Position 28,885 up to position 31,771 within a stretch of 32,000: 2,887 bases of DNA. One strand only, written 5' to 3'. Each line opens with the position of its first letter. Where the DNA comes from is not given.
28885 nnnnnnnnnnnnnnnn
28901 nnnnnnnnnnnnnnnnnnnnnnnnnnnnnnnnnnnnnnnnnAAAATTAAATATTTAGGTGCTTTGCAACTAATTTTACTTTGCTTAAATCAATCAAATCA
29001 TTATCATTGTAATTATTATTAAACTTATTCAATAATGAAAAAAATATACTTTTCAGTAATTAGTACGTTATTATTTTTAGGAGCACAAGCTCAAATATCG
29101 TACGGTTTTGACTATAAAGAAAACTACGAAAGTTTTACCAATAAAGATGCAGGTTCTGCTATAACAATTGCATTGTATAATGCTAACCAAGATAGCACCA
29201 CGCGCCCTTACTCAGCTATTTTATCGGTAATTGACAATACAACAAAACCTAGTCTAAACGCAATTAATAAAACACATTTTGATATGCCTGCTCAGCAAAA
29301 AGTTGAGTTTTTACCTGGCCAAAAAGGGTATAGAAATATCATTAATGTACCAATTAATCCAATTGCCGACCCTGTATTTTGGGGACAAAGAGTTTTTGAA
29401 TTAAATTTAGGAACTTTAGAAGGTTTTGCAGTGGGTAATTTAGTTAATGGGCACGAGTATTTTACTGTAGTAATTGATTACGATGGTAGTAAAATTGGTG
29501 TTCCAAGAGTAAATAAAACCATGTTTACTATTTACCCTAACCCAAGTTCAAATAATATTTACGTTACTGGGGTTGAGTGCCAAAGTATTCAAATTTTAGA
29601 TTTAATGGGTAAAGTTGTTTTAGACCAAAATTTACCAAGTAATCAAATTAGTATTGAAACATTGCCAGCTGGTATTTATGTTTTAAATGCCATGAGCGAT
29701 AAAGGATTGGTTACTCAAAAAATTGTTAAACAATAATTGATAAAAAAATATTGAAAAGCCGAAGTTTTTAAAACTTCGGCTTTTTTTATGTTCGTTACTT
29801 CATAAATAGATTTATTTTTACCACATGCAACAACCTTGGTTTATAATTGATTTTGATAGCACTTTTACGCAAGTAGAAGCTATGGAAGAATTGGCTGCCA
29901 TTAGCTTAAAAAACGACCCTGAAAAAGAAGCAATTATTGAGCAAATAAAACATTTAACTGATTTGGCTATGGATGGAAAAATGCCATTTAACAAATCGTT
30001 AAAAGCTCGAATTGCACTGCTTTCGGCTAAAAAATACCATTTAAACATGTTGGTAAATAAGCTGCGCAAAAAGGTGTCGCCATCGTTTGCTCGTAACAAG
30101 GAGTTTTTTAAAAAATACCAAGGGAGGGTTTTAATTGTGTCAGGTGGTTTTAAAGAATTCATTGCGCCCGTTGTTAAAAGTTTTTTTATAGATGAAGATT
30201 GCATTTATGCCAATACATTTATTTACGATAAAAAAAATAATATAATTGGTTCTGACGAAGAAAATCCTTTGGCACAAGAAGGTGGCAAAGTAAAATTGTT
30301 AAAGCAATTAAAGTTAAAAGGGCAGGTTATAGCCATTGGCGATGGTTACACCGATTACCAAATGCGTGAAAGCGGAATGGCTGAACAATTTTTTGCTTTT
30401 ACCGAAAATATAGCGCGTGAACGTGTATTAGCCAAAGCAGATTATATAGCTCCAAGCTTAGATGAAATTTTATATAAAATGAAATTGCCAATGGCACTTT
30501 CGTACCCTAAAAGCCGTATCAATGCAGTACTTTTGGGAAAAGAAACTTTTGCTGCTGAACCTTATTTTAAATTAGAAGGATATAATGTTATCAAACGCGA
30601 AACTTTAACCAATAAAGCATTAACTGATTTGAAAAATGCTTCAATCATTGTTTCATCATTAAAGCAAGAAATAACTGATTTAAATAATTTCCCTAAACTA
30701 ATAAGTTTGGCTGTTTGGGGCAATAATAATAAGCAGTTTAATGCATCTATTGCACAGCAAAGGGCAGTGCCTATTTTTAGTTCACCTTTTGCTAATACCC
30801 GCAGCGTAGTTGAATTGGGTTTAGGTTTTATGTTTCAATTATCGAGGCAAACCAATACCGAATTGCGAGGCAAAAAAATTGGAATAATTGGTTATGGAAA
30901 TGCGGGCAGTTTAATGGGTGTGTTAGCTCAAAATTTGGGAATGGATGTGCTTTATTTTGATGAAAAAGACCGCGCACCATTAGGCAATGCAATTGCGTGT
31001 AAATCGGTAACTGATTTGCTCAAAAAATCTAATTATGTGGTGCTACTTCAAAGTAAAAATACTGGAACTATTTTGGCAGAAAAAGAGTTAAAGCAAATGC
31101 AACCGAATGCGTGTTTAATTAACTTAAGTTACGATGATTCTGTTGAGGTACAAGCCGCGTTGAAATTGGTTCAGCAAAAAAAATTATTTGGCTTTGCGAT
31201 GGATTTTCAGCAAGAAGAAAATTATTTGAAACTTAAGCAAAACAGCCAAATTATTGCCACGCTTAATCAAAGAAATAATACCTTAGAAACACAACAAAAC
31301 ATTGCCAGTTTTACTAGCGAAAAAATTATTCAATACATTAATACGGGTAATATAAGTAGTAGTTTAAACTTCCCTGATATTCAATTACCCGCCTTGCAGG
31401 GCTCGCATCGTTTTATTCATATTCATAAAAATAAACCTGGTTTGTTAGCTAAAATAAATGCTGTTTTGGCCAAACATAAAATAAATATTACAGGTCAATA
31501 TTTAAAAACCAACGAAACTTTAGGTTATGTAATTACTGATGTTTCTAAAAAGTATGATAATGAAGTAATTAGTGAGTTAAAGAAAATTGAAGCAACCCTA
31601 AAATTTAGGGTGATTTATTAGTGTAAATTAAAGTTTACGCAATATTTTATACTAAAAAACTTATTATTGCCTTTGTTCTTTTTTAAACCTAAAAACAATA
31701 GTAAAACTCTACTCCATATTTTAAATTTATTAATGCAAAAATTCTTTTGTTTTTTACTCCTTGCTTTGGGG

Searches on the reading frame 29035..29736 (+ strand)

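Call 14: search_protein_families(library=ncbifam, proteins=[window:29035-29736:+], max_evalue=0.001)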
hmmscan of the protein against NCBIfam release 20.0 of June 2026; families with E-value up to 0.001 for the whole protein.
window:29035-29736:+ (233 aa): 3 families
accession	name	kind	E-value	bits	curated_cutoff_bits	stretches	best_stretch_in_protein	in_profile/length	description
TIGR04183.1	Por_Secre_tail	domain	1.2e-12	47.6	23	1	166-233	1-72/72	T9SS type A sorting domain-containing protein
NF038113.1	T9SSA_dep_M36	equivalog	1.6e-10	39.8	885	1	141-232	769-868/869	T9SS-dependent M36 family metallopeptidase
NF052644.1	T9SS_DNase_Rie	equivalog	1.1e-05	24.9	260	1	150-233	168-251/251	T9SS-dependent surface endonuclease, AS87_RS02955 family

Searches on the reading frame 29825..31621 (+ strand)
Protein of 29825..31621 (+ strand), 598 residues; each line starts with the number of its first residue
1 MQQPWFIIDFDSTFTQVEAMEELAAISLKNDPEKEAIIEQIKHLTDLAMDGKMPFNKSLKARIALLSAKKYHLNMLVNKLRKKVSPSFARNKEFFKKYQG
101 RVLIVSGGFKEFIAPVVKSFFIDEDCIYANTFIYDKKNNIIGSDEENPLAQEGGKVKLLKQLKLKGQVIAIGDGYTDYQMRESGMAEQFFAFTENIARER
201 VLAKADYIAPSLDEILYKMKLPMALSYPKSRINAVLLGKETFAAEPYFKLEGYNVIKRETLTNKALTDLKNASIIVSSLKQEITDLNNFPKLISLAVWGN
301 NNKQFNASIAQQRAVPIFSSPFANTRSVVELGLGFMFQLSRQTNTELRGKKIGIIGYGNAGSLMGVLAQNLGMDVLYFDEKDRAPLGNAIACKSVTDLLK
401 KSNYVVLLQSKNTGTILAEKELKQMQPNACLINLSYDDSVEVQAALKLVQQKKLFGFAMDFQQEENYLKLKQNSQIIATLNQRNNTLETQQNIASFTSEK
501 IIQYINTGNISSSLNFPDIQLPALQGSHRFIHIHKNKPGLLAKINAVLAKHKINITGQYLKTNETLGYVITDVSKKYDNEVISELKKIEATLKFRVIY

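Call 14: search_protein_families(library=ncbifam, proteins=[window:29825-31621:+], max_evalue=0.001)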
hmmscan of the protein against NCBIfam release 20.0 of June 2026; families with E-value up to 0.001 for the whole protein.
window:29825-31621:+ (598 aa): 25 families
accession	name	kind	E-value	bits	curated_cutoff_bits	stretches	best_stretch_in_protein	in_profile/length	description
NF008759.0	PRK11790.1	equivalog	1e-86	291.2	404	1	224-598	4-410/410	phosphoglycerate dehydrogenase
TIGR01327.1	PGDH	equivalog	6.7e-31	107.6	454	2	345-526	134-322/525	phosphoglycerate dehydrogenase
TIGR00338.1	serB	equivalog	3.6e-20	72.5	144.15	1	5-198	16-199/219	phosphoserine phosphatase SerB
NF009714.1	PRK13243.1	equivalog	3.9e-18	65.9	455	1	345-511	146-318/332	glyoxylate reductase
NF005069.0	PRK06487.1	equivalog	3.7e-16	59.1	448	1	345-506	147-312/320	2-hydroxyacid dehydrogenase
TIGR01488.1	HAD-SF-IB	subfamily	1.8e-14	54.1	45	1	6-182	2-175/177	HAD-IB family phosphatase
NF006263.0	PRK08410.1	equivalog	3e-14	53.1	389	1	344-485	140-287/311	D-2-hydroxyacid dehydrogenase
NF005387.0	PRK06932.1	equivalog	4.4e-14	52.2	492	1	345-482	143-278/314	2-hydroxyacid dehydrogenase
NF001309.0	PRK00257.1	equivalog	6.2e-14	51.7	434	1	311-471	78-243/379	4-phosphoerythronate dehydrogenase PdxB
NF005027.0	PRK06436.1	equivalog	4.6e-11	42.4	261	1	322-466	94-240/303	2-hydroxyacid dehydrogenase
NF000492.1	vanH_gen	exception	3.6e-10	39.4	540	1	323-472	115-262/312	D-lactate dehydrogenase VanH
NF008350.0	PRK11133.1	equivalog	9.3e-10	38.1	413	1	6-182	113-281/324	phosphoserine phosphatase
NF010109.0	PRK13582.1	equivalog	1e-09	38.4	133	1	55-199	39-178/205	bifunctional phosphoserine phosphatase/homoserine phosphotransferase ThrH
NF011966.0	PRK15438.1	equivalog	1.8e-07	30.5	687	1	308-488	75-261/378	4-phosphoerythronate dehydrogenase PdxB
NF011938.0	PRK15409.1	equivalog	2.2e-07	30.2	492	1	345-511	141-314/324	glyoxylate/hydroxypyruvate reductase GhrB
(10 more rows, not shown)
